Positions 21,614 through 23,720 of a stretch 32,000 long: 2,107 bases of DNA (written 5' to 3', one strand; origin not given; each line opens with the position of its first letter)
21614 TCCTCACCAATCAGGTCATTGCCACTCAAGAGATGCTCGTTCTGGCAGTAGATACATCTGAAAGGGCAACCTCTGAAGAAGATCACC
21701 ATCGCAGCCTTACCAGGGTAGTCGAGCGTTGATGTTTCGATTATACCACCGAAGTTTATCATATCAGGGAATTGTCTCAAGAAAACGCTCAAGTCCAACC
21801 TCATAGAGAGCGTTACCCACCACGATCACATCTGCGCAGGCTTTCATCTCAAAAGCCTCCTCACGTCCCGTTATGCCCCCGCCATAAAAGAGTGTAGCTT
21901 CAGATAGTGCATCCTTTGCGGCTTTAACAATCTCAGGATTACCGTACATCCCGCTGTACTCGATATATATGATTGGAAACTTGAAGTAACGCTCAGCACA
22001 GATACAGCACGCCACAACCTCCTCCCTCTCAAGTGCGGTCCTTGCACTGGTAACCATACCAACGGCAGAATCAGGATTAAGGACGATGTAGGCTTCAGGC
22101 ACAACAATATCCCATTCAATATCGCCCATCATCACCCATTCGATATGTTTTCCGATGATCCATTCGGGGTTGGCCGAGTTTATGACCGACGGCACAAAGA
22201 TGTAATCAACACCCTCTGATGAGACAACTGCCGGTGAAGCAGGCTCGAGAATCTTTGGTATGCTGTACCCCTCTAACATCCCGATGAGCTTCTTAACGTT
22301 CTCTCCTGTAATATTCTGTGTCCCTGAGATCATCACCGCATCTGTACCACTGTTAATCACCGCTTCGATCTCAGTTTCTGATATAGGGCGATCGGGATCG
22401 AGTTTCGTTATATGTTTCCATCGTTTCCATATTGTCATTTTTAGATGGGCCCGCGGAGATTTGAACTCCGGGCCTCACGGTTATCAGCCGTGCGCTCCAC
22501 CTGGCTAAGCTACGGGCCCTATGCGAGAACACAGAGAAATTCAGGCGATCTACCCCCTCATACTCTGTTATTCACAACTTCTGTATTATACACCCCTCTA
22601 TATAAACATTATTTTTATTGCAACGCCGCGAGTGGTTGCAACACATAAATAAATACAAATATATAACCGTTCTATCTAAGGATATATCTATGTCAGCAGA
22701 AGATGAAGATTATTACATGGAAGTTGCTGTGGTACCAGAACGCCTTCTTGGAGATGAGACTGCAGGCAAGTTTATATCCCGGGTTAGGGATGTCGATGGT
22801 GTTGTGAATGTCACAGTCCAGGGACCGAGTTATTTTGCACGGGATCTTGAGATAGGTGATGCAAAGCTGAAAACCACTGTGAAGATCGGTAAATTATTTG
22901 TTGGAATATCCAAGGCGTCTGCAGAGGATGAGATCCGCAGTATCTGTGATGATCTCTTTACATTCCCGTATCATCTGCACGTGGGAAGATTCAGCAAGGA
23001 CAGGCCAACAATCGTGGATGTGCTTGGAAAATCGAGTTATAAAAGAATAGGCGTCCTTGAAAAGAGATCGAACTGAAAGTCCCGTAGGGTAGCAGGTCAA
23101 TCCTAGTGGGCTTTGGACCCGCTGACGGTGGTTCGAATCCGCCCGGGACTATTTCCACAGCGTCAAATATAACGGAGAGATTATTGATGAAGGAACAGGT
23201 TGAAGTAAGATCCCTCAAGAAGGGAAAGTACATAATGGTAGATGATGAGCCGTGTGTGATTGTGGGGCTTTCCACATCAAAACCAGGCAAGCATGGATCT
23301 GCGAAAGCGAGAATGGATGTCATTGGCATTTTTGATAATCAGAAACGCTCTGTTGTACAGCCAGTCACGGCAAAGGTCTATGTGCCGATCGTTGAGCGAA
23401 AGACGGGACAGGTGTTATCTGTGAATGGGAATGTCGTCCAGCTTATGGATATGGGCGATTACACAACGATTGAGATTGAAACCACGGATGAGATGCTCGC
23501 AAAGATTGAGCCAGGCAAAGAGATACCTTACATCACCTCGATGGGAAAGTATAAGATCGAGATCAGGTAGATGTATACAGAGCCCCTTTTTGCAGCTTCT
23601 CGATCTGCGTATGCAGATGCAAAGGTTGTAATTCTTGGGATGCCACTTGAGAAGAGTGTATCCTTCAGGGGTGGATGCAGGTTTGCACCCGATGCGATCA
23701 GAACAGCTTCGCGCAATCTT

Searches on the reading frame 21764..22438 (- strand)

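Call 46: search_protein_families(library=pfam, proteins=[window:21764-22438:-], max_evalue=0.001)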
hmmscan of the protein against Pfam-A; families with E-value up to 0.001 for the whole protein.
window:21764-22438:- (224 aa): 1 family
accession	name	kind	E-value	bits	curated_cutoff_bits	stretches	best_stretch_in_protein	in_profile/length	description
PF01884.23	PcrB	-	2.8e-68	230.2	23.9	1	4-223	3-222/226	PcrB family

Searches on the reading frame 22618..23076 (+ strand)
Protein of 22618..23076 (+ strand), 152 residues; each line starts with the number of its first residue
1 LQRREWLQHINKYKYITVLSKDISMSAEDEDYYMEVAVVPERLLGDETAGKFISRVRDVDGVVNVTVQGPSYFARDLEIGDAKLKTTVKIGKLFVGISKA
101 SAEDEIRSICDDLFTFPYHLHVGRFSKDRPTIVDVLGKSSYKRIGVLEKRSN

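Call 47: search_protein_families(library=pfam, proteins=[window:22618-23076:+], max_evalue=0.001)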
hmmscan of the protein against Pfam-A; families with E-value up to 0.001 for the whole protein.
window:22618-23076:+ (152 aa): 1 family
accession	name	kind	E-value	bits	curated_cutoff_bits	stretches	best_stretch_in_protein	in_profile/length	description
PF02505.19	MCR_D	-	1.8e-19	70.4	25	2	75-137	58-120/142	Methyl-coenzyme M reductase operon protein D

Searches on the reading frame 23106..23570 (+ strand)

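Call 47: search_protein_families(library=pfam, proteins=[window:23106-23570:+], max_evalue=0.001)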
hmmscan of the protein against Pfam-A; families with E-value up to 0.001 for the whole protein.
window:23106-23570:+ (154 aa): 3 families
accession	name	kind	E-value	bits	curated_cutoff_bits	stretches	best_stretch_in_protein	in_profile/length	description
PF21485.3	IF5A-like_N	-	3.3e-16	59.3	27.1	1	33-88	7-62/63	Translation initiation factor 5A-like, N-terminal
PF08207.18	EFP_N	-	1.8e-06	28.3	23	1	35-70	3-37/58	Elongation factor P (EF-P) KOW-like domain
PF01287.26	eIF-5a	-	3.6e-06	27.5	24.2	1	95-151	1-65/69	Eukaryotic elongation factor 5A hypusine, DNA-binding OB fold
